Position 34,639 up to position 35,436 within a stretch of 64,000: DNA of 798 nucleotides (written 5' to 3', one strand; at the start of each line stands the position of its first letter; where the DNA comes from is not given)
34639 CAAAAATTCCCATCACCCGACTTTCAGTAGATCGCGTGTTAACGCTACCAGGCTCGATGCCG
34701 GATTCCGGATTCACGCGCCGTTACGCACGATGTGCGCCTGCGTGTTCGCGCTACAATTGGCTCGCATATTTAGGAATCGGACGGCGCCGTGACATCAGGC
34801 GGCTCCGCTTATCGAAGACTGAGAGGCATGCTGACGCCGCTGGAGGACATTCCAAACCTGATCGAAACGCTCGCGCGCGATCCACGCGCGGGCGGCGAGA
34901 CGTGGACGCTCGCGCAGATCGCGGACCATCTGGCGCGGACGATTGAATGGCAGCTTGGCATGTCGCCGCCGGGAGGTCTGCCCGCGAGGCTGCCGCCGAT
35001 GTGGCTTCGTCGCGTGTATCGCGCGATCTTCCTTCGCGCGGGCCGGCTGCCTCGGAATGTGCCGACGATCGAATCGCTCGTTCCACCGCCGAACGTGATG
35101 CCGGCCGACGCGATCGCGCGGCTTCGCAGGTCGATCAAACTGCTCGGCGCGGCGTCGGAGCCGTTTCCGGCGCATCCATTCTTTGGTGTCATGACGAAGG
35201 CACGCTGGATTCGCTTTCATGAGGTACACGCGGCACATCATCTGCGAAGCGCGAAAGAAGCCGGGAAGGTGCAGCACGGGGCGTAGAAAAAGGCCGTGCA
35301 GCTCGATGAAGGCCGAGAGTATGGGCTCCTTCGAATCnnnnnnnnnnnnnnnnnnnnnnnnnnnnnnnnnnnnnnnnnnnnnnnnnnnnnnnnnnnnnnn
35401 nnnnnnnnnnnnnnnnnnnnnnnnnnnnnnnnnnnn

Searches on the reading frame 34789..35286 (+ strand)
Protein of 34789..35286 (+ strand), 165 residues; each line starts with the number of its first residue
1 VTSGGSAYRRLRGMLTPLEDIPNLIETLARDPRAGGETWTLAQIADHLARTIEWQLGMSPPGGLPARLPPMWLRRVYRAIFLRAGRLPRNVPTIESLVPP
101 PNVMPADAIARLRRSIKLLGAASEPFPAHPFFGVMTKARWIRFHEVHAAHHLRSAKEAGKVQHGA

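Call 58: search_protein_families(library=pfam, proteins=[window:34789-35286:+])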
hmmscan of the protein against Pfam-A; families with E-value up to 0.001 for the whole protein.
window:34789-35286:+ (165 aa): 2 families
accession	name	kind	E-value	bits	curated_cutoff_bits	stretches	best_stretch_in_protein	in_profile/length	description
PF07606.16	DUF1569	-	1.2e-18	68.2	21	1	18-155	12-149/152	Protein of unknown function (DUF1569)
PF12867.12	DinB_2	-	0.00017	22.5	24.8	1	28-153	21-126/128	DinB superfamily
